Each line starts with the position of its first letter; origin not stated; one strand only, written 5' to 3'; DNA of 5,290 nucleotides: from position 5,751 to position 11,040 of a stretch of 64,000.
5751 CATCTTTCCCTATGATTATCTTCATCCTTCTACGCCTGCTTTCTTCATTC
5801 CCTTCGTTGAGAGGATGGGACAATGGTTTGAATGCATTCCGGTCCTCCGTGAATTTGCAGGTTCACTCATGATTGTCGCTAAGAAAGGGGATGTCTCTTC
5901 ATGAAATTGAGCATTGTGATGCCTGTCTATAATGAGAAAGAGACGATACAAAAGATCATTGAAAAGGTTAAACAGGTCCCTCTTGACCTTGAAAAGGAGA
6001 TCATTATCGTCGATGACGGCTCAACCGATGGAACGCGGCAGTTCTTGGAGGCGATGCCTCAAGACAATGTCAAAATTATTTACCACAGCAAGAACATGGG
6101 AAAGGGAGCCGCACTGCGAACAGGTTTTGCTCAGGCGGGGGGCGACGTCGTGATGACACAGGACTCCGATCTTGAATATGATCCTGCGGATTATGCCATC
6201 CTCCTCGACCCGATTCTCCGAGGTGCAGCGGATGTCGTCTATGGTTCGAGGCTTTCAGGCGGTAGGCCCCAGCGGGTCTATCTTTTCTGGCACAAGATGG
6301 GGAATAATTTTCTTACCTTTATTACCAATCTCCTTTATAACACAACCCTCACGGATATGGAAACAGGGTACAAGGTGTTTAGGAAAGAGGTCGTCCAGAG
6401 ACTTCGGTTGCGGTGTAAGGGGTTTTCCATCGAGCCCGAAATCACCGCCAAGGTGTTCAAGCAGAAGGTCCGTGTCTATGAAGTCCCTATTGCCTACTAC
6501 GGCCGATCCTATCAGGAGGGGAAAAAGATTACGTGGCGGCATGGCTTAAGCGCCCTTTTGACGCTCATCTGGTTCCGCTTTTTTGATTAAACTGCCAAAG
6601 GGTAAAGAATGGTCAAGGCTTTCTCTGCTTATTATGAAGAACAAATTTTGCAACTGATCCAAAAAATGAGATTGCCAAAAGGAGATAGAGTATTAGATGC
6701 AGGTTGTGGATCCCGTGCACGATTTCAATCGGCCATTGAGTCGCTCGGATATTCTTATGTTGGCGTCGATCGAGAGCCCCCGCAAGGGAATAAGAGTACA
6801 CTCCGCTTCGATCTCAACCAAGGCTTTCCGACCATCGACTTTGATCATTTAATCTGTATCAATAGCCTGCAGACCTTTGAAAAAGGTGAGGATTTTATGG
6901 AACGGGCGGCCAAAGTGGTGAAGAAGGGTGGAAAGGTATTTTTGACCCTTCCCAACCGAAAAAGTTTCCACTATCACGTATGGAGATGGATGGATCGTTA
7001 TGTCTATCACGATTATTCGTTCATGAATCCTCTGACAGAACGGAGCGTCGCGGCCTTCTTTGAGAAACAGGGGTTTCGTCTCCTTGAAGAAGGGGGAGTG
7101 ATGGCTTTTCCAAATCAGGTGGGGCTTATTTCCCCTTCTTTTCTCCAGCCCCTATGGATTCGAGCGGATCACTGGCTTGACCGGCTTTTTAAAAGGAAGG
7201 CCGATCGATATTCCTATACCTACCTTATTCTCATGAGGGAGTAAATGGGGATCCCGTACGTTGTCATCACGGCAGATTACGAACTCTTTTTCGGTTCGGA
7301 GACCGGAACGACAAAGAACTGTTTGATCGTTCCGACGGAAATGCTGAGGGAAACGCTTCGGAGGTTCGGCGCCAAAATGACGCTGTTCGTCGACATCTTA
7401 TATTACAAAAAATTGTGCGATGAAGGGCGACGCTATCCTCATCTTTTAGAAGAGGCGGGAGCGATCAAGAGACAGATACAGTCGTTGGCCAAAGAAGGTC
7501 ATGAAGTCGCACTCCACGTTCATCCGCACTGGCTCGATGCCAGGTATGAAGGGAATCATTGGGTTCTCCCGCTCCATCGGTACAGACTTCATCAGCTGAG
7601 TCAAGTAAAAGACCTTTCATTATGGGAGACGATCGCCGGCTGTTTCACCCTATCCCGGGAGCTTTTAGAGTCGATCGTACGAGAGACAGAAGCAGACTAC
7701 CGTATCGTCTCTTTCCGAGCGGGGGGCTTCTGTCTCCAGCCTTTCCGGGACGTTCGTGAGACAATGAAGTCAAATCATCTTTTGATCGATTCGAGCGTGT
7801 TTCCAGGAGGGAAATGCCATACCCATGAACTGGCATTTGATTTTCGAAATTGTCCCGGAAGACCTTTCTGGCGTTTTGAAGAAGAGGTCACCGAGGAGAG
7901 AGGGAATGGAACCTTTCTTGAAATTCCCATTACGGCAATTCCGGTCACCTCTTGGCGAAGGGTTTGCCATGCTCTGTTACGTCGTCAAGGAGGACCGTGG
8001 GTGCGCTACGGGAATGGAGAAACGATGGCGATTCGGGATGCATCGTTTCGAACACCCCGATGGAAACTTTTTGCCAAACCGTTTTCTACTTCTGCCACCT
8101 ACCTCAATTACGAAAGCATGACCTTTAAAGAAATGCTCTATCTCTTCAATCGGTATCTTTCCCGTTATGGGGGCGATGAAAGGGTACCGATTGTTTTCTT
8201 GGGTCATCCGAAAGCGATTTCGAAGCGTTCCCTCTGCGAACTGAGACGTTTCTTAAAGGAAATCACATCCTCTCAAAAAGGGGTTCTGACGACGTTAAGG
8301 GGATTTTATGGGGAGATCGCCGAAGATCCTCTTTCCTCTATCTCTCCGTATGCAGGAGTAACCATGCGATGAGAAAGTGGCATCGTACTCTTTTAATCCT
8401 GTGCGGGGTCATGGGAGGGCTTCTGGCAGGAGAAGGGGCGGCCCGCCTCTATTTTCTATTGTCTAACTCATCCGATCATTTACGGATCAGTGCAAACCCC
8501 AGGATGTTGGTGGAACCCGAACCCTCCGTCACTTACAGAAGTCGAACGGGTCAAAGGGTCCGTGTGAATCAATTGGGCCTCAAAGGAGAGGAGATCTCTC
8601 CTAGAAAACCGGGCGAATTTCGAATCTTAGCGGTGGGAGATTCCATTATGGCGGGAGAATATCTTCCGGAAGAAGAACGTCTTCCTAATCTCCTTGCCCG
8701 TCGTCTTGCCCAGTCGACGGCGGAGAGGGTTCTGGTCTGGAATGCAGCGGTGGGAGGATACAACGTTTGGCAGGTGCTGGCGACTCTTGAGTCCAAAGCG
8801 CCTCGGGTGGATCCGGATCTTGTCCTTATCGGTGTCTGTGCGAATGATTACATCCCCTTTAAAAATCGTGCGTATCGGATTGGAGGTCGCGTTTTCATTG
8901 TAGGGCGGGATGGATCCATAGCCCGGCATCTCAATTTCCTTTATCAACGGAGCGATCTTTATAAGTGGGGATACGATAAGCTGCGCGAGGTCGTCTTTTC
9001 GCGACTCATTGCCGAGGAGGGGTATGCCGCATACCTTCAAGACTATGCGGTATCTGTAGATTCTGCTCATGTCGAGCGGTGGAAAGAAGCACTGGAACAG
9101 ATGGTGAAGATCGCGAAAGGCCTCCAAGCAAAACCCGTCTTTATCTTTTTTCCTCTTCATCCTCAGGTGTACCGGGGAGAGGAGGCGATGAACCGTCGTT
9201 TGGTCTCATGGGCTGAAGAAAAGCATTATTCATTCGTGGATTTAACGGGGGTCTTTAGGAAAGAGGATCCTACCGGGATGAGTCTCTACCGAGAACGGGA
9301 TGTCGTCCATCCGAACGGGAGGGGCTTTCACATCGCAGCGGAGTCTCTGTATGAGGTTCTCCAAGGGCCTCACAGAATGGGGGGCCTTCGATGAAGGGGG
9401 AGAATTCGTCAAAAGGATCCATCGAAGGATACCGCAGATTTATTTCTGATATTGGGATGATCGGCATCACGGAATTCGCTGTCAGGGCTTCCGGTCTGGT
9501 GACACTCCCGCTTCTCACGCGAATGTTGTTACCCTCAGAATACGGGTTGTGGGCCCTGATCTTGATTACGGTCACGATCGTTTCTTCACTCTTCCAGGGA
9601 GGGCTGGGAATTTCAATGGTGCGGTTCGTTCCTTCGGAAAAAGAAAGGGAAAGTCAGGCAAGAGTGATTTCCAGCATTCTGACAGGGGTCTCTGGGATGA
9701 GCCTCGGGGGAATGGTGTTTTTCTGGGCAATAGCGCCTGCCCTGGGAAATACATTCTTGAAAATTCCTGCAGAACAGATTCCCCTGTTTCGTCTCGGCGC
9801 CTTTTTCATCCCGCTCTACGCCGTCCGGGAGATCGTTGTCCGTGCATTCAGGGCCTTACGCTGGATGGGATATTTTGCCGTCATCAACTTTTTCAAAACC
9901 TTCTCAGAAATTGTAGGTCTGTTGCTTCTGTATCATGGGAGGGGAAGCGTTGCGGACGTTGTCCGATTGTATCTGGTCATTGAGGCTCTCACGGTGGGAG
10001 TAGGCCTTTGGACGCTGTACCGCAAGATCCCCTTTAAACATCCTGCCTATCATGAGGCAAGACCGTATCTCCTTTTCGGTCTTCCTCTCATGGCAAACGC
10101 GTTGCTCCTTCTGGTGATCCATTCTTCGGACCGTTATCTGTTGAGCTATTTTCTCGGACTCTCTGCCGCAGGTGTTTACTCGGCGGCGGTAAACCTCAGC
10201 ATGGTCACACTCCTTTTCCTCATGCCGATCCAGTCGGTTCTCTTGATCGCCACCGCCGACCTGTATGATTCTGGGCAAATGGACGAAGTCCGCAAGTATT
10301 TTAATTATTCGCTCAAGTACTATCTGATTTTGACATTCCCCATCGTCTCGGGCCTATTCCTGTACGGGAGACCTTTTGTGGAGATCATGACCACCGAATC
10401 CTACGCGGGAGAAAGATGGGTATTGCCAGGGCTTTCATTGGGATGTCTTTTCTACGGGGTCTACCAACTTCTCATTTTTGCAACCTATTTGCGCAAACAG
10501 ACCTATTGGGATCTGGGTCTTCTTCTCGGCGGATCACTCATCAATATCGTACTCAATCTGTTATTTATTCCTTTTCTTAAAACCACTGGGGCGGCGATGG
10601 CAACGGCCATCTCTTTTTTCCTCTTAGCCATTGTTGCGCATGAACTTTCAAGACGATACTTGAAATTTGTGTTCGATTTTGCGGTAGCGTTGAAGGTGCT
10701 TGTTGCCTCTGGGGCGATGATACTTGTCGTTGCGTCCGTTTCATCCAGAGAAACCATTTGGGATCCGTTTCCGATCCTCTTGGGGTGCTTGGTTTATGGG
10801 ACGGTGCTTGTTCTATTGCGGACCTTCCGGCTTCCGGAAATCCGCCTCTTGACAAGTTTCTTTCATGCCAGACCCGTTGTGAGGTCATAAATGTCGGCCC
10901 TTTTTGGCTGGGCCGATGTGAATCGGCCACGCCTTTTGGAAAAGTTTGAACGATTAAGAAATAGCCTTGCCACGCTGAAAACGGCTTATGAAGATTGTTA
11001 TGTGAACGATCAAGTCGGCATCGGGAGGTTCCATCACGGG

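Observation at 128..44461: About 44-kb single-strand glycan biosynthesis super-cluster predicting a heavily decorated heteropolysaccharide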

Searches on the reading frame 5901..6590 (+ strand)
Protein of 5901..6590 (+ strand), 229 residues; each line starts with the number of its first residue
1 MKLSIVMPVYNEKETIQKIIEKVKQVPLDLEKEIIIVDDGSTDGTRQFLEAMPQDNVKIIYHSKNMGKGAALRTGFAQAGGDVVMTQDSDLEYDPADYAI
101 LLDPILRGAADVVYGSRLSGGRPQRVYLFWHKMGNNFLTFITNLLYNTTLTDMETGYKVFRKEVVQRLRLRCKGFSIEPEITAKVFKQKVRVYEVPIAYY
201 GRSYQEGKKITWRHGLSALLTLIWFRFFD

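Call 3: search_protein_families(library=pfam, proteins=[window:5901-6590:+])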
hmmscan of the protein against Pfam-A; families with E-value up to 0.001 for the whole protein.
window:5901-6590:+ (229 aa): 3 families
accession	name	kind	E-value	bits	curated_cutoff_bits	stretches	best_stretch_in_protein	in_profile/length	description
PF00535.33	Glycos_transf_2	-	5.5e-36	124.5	23.3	1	4-168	1-167/168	Glycosyl transferase family 2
PF10111.15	Glyco_tranf_2_2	-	2.1e-09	37.7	27.3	1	4-91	1-92/276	Glycosyltransferase like family 2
PF13704.12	Glyco_tranf_2_4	-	4.5e-05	24.3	27.5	1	13-75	4-53/98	Glycosyl transferase family 2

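Call 15: search_protein_families(library=ncbifam, proteins=[window:5901-6590:+], max_evalue=0.00001)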
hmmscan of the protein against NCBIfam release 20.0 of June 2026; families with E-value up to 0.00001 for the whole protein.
window:5901-6590:+ (229 aa): 19 families
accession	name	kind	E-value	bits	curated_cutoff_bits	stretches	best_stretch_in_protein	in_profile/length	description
TIGR04182.1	glyco_TIGR04182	equivalog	9.9e-38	130.2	325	1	3-209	2-200/293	S-layer glycoprotein N-glycosyltransferase AglJ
NF058614.1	PPMAGASynPpgS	equivalog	1.5e-24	86.7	370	1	5-208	4-205/226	polyprenyl-phospho-N-acetylgalactosaminyl synthase PpgS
NF047588.1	GlcsyltransPgfSStrep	equivalog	3.6e-21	75.7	500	1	1-168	1-167/308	glycosyltransferase PgfS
NF007986.1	PRK10714.1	equivalog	7.5e-21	74.4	529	1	2-208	7-209/316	undecaprenyl-phosphate 4-deoxy-4-formamido-L-arabinose transferase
NF041391.1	DPhHxTase_Halo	equivalog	2.8e-18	65.7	375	1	7-203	1-187/213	dolichyl-phosphate hexose transferase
TIGR03937.1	PgaC_IcaA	equivalog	5e-17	61.9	422.3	1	2-97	46-142/407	poly-beta-1,6-N-acetyl-D-glucosamine synthase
NF041875.1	EPS_EpsD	equivalog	1.8e-15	57.2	370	1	3-96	1-95/325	exopolysaccharide biosynthesis glycosyltransferase EpsD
NF007482.0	PRK10073.1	equivalog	1.9e-14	53.4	423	1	2-112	7-117/334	glycosyltransferase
NF010496.0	PRK13915.1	equivalog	3e-14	52.8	262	1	2-107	32-144/307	glucosyl-3-phosphoglycerate synthase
TIGR04283.1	glyco_like_mftF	equivalog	4.7e-14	52.5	182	1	3-86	1-78/221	TIGR04283 family arsenosugar biosynthesis glycosyltransferase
TIGR03965.1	mycofact_glyco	equivalog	4.7e-13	48.8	280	1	3-94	76-168/467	mycofactocin biosynthesis glycosyltransferase MftF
NF047683.1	TeichurnBiosyTuaG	equivalog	1.5e-12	47.7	400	1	3-95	8-101/252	teichuronic acid biosynthesis protein TuaG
NF053739.1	GlytfEpsEBac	equivalog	2.4e-10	39.8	450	1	2-90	2-92/265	glycosyltransferase EpsE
NF050050.1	ProtGlycPglI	equivalog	1.4e-08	34.5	500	1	2-111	3-114/306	GalNAc(5)-diNAcBac-PP-undecaprenol beta-1,3-glucosyltransferase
TIGR03111.1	glyc2_xrt_Gpos1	hypoth_equivalog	8.6e-08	31.4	363.95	1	3-91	51-142/439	TIGR03111 family XrtG-associated glycosyltransferase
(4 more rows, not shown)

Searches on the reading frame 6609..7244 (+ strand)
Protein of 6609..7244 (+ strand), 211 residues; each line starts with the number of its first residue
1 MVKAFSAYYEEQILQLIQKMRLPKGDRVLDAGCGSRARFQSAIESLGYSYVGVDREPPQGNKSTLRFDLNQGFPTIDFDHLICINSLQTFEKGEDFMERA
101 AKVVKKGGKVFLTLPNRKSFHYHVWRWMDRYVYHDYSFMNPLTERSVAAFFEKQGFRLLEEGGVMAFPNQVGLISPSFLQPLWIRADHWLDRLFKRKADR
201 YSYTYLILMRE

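Call 3: search_protein_families(library=pfam, proteins=[window:6609-7244:+])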
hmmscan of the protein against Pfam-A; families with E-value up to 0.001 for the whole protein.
window:6609-7244:+ (211 aa): 6 families
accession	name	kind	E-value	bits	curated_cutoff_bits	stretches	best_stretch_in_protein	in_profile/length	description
PF13489.12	Methyltransf_23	-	5.7e-15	55.9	27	1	8-160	4-163/164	Methyltransferase domain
PF08241.18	Methyltransf_11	-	1.3e-07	32.6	21.2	1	29-111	1-94/95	Methyltransferase domain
PF13847.12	Methyltransf_31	-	4.1e-05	23.7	27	0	24-57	3-38/145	Methyltransferase domain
PF02353.26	CMAS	-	0.00013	21.8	27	0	14-134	52-191/273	Mycolic acid cyclopropane synthetase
PF13649.12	Methyltransf_25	-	0.00021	22.4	27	0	28-108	1-97/97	Methyltransferase domain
PF08242.18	Methyltransf_12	-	0.0005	21.2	30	0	29-109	1-97/98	Methyltransferase domain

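Call 15: search_protein_families(library=ncbifam, proteins=[window:6609-7244:+], max_evalue=0.00001)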
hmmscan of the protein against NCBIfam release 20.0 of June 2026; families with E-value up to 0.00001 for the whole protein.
window:6609-7244:+ (211 aa): 1 family
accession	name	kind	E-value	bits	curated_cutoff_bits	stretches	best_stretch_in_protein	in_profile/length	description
NF045667.1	MTase_DVU1556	equivalog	6e-09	35.7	155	1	15-113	13-120/213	DVU_1556 family methyltransferase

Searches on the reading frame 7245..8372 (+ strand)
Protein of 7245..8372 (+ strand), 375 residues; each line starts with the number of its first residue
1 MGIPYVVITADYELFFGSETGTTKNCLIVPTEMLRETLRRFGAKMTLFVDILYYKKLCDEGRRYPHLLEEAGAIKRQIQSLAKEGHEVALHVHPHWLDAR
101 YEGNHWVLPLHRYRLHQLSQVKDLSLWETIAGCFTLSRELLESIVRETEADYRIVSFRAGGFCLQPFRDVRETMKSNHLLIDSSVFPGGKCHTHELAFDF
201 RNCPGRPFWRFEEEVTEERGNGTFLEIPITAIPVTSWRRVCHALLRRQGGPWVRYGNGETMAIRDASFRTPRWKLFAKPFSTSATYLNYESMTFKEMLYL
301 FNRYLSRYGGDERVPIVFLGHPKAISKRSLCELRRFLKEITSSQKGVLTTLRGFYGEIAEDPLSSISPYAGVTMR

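Call 3: search_protein_families(library=pfam, proteins=[window:7245-8372:+])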
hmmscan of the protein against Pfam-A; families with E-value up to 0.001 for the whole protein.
window:7245-8372:+ (375 aa): 0 families

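Call 8: search_protein_families(library=pfam, proteins=[window:7245-8372:+], max_evalue=0.1)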
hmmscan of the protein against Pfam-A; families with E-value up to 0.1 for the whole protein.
window:7245-8372:+ (375 aa): 0 families

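Call 15: search_protein_families(library=ncbifam, proteins=[window:7245-8372:+], max_evalue=0.00001)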
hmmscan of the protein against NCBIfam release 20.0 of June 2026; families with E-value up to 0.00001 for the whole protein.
window:7245-8372:+ (375 aa): 0 families

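Call 22: find_homologous_proteins(query=window:7245-8372:+)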
Query window:7245-8372:+ (375 aa): 479 proteins with E <= 0.001 among 2276 candidates; the best 120 are listed.
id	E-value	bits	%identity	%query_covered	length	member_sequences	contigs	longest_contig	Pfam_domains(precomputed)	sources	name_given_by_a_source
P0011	1.1e-259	879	100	100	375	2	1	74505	-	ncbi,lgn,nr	ncbi:MAG: hypothetical protein HY590_04165 [Candidatus Omnitrophica bacterium]|nr:hypothetical prote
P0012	4.5e-199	679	81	100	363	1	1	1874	-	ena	-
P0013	2.6e-161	555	63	96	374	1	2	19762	-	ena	-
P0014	4.0e-60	222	38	78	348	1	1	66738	-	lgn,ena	-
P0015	4.3e-60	222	40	68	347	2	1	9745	-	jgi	-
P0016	1.6e-58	217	39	64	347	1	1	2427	-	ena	-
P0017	8.7e-58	214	35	89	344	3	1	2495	-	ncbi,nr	ncbi:MAG: hypothetical protein Q8M94_13025 [Ignavibacteria bacterium]|nr:hypothetical protein [Ignav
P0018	1.1e-57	214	40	65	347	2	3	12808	-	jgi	-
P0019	5.5e-57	212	33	89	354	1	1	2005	-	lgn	-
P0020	2.8e-56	209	39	65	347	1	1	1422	-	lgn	-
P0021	5.5e-56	208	34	89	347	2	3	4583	-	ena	-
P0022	5.7e-56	208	39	66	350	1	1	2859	-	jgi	jgi:hypothetical protein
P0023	6.1e-56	208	33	89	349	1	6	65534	-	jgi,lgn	jgi:hypothetical protein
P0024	7.4e-56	208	34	93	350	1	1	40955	-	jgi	jgi:hypothetical protein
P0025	1.3e-55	207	33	93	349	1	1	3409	-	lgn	-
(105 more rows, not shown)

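Call 52: search_solved_structures(query=A2, max_evalue=1)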
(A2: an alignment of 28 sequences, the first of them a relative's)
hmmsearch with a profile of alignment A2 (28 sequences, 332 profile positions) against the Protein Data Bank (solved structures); distinct sequences matched with E-value up to 1: 0.

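Call 59: predict_structure(alignment_id=A2)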
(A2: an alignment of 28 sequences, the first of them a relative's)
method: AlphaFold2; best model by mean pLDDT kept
length: 375 residues; sequences in the alignment: 28
mean_pLDDT: 90.0   pTM: 0.90
mean pLDDT of the five models: 90.0, 89.3, 88.8, 88.4, 88.3
residues with pLDDT >= 90: 290; 70-90: 47; 50-70: 17; < 50: 21
segments of 3 or more residues with pLDDT < 50: 265-270, 361-375
pLDDT, mean of each block of 10 residues (from residue 1): 93 93 97 98 98 98 97 99 98 96 93 93 97 98 98 96 94 96 95 89 95 96 97 87 80 90 55 55 84 95 91 94 96 98 95 89 43 36
secondary structure, 60 per line:
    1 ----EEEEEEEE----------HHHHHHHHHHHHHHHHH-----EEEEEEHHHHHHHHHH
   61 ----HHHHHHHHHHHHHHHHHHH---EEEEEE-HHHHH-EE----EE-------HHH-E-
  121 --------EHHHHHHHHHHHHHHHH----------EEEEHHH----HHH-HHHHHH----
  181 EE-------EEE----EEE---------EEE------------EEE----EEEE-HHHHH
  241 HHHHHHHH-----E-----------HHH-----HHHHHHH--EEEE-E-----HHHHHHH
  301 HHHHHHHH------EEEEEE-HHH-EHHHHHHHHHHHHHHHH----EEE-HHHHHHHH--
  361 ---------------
elements in order: E5-12 H23-39 E45-50 H51-60 H65-83 E87-92 H94-98 H130-145 E156-159 H171-176 E190-192 E197-199 E209-211 E224-226 E231-234 H236-248 H274-280 E283-286 H294-308 E315-320 H327-342 E347-349 H351-358

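Call 62: fold_search(model_id=the predicted structure, library=pdb)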
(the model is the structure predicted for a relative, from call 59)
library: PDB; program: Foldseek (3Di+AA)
matches with E <= 10: 662; with E <= 0.001: 40
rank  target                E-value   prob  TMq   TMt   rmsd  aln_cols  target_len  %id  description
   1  3rxz_C                1.8e-07  1.00  0.47  0.60   6.7       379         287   15  Crystal structure of putative polysaccharide deacetylase from Mycobacterium smegmatis (released 2011-06-22)
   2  3rxz_B                2.3e-07  1.00  0.47  0.59   6.7       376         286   16  Crystal structure of putative polysaccharide deacetylase from Mycobacterium smegmatis (released 2011-06-22)
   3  3rxz_A                7.7e-07  1.00  0.44  0.56   7.0       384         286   15  Crystal structure of putative polysaccharide deacetylase from Mycobacterium smegmatis (released 2011-06-22)
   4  5zns_A                1.1e-06  1.00  0.43  0.42   9.2       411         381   13  Insect chitin deacetylase (released 2019-02-20)
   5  3qbu_A                3.3e-06  1.00  0.45  0.57  10.0       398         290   12  Crystal structure of putative peptidoglycan deactelyase (HP0310) from Helicobacter pylori (released 2011-05-25)
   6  1k1x_A                8.2e-06  1.00  0.48  0.30   6.4       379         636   13  Crystal structure of 4-alpha-glucanotransferase from thermococcus litoralis (released 2003-06-17)
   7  3cl6_A                1.8e-05  1.00  0.45  0.55   7.5       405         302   11  Crystal structure of Puue Allantoinase (released 2008-06-10)
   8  1z7a_A                5.1e-05  1.00  0.47  0.57   6.9       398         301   11  Crystal structure of probable Polysaccharide deacetylase from Pseudomonas aeruginosa PAO1 (released 2005-05-10)
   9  3s6o_A                5.4e-05  1.00  0.43  0.51   7.5       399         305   12  Crystal structure of a Polysaccharide deacetylase family protein from Burkholderia pseudomallei (released 2011-06-15)
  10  1k1w                  5.7e-05  1.00  0.41  0.26   9.0       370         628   13  Crystal structure of 4-alpha-glucanotransferase from thermococcus litoralis (released 2003-06-17)
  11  6h8n_B                6.5e-05  1.00  0.33  0.56  10.4       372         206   11  Structure of peptidoglycan deacetylase PdaC from Bacillus subtilis - mutant D285S (released 2019-11-13)
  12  7ax7                  7.7e-05  1.00  0.34  0.56   7.8       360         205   11  Crystal structure of the Xyl-CE4 domain of a multidomain xylanase from the hindgut metagenome of Trinervitermes trinervo (released 2020-11-18)
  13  6h8l_B                9.3e-05  1.00  0.34  0.58  10.1       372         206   12  Structure of peptidoglycan deacetylase PdaC from Bacillus subtilis (released 2019-11-13)
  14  1z7a_C                9.9e-05  1.00  0.47  0.58   6.4       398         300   10  Crystal structure of probable Polysaccharide deacetylase from Pseudomonas aeruginosa PAO1 (released 2005-05-10)
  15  6h8n_A                1.0e-04  1.00  0.33  0.55   9.0       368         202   11  Structure of peptidoglycan deacetylase PdaC from Bacillus subtilis - mutant D285S (released 2019-11-13)
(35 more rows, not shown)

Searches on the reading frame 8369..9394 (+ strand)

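Call 3: search_protein_families(library=pfam, proteins=[window:8369-9394:+])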
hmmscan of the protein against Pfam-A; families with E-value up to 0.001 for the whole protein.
window:8369-9394:+ (341 aa): 2 families
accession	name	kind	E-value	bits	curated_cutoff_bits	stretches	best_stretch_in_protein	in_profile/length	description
PF13472.12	Lipase_GDSL_2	-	9.3e-18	65.8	32.9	1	88-319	1-175/178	GDSL-like Lipase/Acylhydrolase family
PF00657.28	Lipase_GDSL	-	8.1e-10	39.6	23.6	1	86-166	1-94/208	GDSL-like Lipase/Acylhydrolase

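Call 15: search_protein_families(library=ncbifam, proteins=[window:8369-9394:+], max_evalue=0.00001)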
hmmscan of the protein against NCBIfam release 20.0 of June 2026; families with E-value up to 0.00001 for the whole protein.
window:8369-9394:+ (341 aa): 1 family
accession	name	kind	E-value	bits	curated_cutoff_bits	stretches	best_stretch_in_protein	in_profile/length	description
NF007819.1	PRK10528.1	equivalog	6.9e-06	25.9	270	0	86-161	31-105/210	multifunctional acyl-CoA thioesterase I/protease I/lysophospholipase L1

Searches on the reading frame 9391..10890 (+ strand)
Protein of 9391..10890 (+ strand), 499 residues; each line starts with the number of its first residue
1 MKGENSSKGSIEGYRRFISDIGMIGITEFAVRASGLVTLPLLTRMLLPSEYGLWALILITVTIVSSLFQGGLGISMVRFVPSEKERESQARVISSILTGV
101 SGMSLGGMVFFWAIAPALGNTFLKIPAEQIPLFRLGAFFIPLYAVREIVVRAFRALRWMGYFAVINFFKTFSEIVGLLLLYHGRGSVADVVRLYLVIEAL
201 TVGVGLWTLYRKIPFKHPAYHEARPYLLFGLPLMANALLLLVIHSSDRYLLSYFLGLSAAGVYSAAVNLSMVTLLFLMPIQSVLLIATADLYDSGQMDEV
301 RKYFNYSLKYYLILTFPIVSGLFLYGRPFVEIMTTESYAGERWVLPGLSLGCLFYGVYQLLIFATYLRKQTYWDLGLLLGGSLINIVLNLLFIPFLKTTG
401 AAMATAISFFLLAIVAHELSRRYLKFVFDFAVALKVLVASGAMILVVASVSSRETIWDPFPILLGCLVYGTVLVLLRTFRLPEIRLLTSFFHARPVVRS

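Call 3: search_protein_families(library=pfam, proteins=[window:9391-10890:+])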
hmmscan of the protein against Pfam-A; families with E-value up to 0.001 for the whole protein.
window:9391-10890:+ (499 aa): 4 families
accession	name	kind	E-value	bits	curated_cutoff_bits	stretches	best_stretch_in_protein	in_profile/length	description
PF13440.11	Polysacc_synt_3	-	3.5e-23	82.7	23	1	41-338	1-288/293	Polysaccharide biosynthesis protein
PF01943.22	Polysacc_synt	-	4.1e-23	82.6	28.2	1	21-284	5-266/274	Polysaccharide biosynthesis protein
PF03023.19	MurJ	-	6.8e-06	25.4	27.4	1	132-449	100-426/451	Lipid II flippase MurJ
PF01554.23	MatE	-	8.5e-05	22.7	24.9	1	232-390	1-160/161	MatE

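Call 15: search_protein_families(library=ncbifam, proteins=[window:9391-10890:+], max_evalue=0.00001)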
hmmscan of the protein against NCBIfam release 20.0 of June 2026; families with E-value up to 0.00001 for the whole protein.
window:9391-10890:+ (499 aa): 3 families
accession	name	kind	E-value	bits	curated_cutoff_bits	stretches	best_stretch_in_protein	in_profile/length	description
NF050818.1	PolSacchBiosHfsF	equivalog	3.5e-27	95.5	700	1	34-476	19-460/468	polysaccharide biosynthesis protein HfsF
NF007773.0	PRK10459.1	equivalog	4.4e-10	39.2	273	1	28-336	18-318/492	MOP flippase family protein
TIGR01695.1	murJ_mviN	equivalog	9.8e-10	37.7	235.55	1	79-474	66-490/506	murein biosynthesis integral membrane protein MurJ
